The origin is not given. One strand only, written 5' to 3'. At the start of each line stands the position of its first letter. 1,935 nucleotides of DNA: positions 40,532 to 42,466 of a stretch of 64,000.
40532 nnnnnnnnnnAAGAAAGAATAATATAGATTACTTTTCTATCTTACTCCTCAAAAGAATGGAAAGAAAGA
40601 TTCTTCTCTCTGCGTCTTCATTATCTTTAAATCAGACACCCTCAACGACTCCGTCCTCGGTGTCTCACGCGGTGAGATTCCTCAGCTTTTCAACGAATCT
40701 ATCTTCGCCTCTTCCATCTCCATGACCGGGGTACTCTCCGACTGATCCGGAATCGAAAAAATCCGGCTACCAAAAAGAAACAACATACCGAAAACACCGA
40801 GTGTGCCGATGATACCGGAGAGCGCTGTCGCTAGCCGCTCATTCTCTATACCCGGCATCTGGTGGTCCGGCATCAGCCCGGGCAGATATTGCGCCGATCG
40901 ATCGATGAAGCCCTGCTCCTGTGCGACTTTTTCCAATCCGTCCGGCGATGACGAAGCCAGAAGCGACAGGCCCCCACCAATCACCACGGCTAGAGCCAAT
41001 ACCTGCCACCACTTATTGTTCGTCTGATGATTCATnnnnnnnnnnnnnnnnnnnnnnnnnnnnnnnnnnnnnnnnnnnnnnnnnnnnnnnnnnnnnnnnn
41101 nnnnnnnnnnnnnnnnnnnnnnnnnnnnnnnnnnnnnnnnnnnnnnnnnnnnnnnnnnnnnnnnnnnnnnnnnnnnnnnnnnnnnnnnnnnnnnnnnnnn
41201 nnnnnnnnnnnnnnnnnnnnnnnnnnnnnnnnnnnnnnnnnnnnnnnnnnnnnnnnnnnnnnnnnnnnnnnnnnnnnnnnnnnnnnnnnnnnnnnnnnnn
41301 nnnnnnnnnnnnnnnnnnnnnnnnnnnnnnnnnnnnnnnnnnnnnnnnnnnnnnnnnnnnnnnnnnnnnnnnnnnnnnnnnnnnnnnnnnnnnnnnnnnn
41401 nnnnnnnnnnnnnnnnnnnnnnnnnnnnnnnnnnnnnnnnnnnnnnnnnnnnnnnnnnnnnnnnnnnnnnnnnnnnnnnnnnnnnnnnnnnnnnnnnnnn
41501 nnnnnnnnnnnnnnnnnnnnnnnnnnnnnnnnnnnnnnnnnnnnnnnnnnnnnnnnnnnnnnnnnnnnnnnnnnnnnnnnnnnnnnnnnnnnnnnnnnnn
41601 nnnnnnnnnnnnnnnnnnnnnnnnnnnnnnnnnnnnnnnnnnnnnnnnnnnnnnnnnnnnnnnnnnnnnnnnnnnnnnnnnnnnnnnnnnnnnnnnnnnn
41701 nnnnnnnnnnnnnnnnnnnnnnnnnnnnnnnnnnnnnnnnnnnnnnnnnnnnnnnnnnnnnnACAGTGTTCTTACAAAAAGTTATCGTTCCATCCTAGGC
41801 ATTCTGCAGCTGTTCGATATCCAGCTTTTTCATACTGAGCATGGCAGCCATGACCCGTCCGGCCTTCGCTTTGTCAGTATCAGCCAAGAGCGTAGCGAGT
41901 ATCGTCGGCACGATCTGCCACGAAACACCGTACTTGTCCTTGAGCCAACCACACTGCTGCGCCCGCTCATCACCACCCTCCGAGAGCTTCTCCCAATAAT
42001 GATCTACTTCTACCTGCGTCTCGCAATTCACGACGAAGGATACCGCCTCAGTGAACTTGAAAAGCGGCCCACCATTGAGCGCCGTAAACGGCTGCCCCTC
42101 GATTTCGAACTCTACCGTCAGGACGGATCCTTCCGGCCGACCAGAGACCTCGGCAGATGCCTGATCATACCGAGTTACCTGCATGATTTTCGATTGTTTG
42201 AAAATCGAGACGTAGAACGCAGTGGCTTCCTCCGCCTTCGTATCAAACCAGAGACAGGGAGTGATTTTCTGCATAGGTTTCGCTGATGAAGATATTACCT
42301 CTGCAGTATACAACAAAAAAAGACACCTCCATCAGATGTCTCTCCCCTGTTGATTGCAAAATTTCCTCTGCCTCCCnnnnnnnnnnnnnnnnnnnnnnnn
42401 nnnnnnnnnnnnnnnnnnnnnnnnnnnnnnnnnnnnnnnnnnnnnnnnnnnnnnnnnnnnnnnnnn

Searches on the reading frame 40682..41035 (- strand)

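Call 61: search_protein_families(library=pfam, proteins=[window:40682-41035:-], max_evalue=0.001)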
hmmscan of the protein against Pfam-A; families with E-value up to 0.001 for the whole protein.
window:40682-41035:- (117 aa): 1 family
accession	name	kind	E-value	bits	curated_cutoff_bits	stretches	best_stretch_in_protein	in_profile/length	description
PF13190.11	PDGLE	-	5e-16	58.8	27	1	9-90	4-98/102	PDGLE domain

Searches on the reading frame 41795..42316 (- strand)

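Call 61: search_protein_families(library=pfam, proteins=[window:41795-42316:-], max_evalue=0.001)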
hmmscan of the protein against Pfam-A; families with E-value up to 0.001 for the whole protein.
window:41795-42316:- (173 aa): 1 family
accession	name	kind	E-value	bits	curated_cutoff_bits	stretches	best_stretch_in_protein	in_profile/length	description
PF06983.19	3-dmu-9_3-mt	-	9.5e-49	165.2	24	1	16-136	1-116/116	3-demethylubiquinone-9 3-methyltransferase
